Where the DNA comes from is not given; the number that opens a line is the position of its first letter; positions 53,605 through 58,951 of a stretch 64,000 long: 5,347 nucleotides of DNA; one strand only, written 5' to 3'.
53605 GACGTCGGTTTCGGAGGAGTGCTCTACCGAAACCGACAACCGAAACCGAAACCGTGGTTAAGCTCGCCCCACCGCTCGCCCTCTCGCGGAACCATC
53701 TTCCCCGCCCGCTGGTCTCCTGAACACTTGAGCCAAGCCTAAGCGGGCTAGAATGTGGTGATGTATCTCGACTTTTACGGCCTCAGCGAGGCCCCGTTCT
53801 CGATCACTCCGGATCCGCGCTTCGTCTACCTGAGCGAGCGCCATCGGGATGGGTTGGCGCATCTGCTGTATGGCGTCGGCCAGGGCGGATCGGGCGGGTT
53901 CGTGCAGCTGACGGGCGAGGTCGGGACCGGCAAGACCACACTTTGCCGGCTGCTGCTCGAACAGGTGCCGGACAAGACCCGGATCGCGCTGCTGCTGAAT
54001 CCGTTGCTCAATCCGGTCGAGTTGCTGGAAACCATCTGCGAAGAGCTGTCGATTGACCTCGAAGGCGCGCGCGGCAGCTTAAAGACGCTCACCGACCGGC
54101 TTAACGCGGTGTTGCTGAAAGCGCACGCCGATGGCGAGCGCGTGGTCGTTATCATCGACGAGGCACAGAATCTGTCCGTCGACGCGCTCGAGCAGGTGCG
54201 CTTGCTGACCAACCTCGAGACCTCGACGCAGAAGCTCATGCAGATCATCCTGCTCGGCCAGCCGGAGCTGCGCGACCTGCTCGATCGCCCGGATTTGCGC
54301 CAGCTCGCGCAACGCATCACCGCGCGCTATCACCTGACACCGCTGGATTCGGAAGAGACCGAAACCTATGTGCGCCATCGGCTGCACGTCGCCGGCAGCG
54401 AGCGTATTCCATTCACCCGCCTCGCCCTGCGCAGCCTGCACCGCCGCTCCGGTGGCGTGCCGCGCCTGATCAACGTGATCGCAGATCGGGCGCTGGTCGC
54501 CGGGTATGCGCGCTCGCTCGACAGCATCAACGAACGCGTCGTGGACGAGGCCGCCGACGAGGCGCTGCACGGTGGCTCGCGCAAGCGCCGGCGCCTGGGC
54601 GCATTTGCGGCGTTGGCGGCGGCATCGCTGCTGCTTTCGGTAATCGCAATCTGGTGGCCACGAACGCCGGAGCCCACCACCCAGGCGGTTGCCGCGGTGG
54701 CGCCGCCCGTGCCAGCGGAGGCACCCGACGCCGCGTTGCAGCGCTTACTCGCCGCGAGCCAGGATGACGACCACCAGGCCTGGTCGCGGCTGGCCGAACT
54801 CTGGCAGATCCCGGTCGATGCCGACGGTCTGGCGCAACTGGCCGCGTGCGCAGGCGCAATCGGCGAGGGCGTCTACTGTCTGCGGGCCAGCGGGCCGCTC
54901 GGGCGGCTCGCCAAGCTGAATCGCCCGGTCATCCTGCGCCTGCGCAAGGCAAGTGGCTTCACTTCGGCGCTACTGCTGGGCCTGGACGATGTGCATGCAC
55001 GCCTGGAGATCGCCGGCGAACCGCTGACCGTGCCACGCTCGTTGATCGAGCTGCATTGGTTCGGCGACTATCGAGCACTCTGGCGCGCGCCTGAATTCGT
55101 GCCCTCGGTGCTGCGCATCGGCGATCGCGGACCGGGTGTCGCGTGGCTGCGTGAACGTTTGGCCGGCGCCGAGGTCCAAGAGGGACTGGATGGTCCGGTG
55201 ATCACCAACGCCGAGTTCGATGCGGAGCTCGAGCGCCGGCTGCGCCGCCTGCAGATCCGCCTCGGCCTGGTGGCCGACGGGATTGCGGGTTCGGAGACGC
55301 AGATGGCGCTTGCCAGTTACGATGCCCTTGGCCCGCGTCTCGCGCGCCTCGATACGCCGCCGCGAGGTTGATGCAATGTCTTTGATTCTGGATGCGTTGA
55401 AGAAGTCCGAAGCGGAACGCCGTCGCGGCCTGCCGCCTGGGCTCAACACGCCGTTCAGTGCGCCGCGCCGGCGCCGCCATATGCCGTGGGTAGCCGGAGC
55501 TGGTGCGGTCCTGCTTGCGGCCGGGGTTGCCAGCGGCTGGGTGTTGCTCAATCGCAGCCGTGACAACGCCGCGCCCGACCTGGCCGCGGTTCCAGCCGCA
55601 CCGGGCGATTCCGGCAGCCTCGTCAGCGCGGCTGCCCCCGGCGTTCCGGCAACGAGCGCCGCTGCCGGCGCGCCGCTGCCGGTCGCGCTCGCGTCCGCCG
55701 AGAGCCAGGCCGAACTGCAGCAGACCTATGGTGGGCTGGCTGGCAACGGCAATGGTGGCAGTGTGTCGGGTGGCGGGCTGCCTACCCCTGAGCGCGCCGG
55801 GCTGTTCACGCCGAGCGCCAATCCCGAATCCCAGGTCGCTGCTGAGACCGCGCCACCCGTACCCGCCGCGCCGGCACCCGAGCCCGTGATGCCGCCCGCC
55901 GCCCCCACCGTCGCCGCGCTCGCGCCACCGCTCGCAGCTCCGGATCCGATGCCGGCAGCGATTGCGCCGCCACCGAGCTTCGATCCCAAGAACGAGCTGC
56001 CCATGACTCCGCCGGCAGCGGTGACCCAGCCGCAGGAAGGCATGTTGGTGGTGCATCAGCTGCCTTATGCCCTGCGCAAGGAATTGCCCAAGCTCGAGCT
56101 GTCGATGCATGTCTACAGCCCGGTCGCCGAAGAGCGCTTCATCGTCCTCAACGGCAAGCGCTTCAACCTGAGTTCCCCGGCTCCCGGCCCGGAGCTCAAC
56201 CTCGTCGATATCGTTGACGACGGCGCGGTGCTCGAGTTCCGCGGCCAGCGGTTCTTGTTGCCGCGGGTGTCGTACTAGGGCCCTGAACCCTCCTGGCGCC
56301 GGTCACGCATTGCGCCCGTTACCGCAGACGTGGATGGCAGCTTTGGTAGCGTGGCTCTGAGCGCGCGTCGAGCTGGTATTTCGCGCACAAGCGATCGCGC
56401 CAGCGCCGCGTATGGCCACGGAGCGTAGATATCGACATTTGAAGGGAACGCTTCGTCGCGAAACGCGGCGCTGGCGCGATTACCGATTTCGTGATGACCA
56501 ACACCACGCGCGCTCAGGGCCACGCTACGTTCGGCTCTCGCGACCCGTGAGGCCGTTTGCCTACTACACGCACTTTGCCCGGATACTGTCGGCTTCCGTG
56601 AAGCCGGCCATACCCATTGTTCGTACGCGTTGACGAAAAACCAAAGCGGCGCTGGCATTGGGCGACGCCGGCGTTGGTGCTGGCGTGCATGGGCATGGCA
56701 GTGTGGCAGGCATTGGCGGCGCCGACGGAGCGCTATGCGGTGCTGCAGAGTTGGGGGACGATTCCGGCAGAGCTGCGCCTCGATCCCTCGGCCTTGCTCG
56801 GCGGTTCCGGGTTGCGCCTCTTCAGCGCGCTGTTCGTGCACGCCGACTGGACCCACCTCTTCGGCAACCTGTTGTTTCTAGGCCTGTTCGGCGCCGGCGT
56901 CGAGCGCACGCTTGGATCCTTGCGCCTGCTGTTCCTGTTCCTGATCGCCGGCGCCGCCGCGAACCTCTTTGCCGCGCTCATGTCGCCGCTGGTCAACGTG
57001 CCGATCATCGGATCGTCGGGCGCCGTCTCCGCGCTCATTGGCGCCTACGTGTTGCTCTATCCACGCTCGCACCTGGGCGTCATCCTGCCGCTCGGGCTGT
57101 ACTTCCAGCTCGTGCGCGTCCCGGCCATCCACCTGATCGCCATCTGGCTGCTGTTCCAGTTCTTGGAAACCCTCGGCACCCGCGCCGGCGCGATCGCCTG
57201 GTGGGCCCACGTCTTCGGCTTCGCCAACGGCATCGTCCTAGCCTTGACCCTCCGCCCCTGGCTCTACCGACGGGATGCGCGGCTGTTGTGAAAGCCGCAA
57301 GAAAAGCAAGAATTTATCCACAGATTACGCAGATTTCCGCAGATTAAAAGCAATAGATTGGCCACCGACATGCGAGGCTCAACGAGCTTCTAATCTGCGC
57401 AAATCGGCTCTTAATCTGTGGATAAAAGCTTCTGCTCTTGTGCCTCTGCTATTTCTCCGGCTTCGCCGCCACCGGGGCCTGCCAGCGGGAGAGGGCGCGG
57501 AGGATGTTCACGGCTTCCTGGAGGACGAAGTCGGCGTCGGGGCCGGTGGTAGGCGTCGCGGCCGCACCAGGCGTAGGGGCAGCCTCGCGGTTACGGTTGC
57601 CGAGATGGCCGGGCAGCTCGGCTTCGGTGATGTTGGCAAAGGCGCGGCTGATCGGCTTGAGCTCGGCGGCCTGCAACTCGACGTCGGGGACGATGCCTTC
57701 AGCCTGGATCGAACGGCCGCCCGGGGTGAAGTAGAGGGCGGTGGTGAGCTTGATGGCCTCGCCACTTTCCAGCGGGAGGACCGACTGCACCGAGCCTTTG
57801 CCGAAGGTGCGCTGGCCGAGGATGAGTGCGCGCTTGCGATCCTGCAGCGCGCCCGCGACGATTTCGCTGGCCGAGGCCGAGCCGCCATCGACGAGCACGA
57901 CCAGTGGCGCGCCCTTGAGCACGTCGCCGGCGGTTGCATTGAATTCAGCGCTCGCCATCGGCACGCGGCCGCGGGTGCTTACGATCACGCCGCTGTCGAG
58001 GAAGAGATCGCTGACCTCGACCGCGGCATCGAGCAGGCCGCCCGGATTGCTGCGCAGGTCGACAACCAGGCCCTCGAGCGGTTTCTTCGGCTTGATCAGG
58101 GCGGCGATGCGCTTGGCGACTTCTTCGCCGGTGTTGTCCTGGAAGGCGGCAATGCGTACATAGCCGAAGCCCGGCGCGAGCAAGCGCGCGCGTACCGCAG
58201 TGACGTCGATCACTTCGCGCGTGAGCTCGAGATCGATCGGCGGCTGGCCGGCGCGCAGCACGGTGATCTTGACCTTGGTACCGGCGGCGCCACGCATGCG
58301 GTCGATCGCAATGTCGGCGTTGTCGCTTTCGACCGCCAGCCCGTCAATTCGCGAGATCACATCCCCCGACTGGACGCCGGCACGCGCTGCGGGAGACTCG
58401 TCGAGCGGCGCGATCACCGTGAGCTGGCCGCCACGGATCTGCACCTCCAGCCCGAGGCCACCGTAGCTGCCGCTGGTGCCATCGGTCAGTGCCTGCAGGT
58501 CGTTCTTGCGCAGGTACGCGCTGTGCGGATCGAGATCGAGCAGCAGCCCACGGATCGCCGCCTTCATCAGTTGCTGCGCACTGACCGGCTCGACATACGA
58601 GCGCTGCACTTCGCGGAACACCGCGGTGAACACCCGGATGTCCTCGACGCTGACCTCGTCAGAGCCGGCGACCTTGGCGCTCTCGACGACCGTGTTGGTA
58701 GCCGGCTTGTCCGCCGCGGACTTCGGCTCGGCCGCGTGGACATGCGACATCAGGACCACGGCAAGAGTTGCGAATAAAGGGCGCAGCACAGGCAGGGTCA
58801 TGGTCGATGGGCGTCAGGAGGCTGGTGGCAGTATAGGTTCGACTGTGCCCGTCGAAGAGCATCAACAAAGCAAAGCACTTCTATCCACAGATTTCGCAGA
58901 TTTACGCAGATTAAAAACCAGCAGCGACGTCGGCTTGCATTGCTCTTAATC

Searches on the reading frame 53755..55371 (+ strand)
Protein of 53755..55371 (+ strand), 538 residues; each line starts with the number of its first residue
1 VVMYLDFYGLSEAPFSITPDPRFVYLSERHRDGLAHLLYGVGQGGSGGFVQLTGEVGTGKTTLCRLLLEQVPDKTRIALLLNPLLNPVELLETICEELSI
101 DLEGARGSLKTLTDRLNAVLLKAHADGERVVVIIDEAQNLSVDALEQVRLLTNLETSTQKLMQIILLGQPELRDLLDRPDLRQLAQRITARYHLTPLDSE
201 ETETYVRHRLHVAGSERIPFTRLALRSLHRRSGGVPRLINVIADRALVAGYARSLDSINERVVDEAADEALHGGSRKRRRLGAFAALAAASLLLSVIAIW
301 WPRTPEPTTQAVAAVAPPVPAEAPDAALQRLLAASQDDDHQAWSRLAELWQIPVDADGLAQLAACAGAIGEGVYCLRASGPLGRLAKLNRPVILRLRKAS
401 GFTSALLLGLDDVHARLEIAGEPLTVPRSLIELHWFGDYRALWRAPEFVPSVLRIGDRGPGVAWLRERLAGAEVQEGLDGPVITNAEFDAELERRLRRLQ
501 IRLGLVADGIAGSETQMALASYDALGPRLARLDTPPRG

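Call 35: search_protein_families(library=pfam, proteins=[window:53755-55371:+], max_evalue=0.01)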
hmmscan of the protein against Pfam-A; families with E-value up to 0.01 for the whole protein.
window:53755-55371:+ (538 aa): 13 families
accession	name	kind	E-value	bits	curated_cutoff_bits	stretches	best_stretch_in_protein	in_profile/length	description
PF13401.12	AAA_22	-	2.4e-27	96.3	27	1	47-176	5-130/130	AAA domain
PF13191.12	AAA_16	-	3e-12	47.8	32.6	1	25-161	3-164/167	AAA ATPase domain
PF01471.23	PG_binding_1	-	4.6e-06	27.2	23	1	458-519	1-57/57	Putative peptidoglycan binding domain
PF02492.25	cobW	-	6.8e-05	23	20.7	1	51-83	4-36/180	CobW/HypB/UreG, nucleotide-binding domain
PF00004.35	AAA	-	0.00011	23.1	21.2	1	52-188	3-127/131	ATPase family associated with various cellular activities (AAA)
PF13604.12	AAA_30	-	0.00022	21.5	27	0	113-174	102-163/191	AAA domain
PF01637.24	ATPase_2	-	0.004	17.4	33.2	1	48-151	21-131/225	ATPase domain predominantly from Archaea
PF24883.2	NPHP3_N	-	0.0053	17.4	24.8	0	47-74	22-49/164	Nephrocystin 3, N-terminal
PF13173.12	AAA_14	-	0.0061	17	27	0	51-201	6-127/129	AAA domain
PF21327.3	GspA_C39-like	-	0.0079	17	27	0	365-443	19-97/97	GspA, peptidase C39-like domain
PF00005.33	ABC_tran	-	0.008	17.2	25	0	47-77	11-42/137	ABC transporter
PF09848.15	SLFN-g3_helicase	-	0.009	15.8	24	0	53-142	7-93/354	Schlafen group 3, DNA/RNA helicase domain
PF13245.12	AAA_19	-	0.0094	16.6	25.1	0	49-168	13-124/134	AAA domain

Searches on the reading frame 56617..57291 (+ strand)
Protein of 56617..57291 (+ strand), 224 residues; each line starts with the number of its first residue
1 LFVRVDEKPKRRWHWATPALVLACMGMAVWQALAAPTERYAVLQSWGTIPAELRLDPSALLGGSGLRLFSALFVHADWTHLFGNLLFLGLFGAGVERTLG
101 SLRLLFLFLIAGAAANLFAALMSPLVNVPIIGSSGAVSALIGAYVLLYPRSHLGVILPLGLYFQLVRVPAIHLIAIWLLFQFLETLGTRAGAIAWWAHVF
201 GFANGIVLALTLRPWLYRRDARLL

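Call 35: search_protein_families(library=pfam, proteins=[window:56617-57291:+], max_evalue=0.01)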
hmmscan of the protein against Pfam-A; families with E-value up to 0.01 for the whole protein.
window:56617-57291:+ (224 aa): 1 family
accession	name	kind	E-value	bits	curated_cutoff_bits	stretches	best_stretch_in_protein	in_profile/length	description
PF01694.28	Rhomboid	-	2.9e-26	92.8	22.6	1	66-213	5-141/143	Rhomboid domain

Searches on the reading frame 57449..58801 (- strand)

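Call 30: search_protein_families(library=pfam, proteins=[window:57449-58801:-], max_evalue=0.001)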
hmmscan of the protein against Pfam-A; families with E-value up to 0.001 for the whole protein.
window:57449-58801:- (450 aa): 5 families
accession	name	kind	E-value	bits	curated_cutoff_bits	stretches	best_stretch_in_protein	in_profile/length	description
PF03572.23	Peptidase_S41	-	8.1e-56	188.6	24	1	212-375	2-164/165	Peptidase family S41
PF13180.12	PDZ_2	-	1.9e-09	38.1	27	1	114-186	1-72/80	PDZ domain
PF17820.7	PDZ_6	-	1.9e-08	34.4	27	1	132-183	5-54/54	PDZ domain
PF22694.1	CtpB_N-like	-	1.9e-06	28.7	27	1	37-99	22-83/85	Activating protease CtpB N-terminal domain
PF00595.29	PDZ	-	9.4e-06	26.4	23.2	1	113-181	9-80/81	PDZ domain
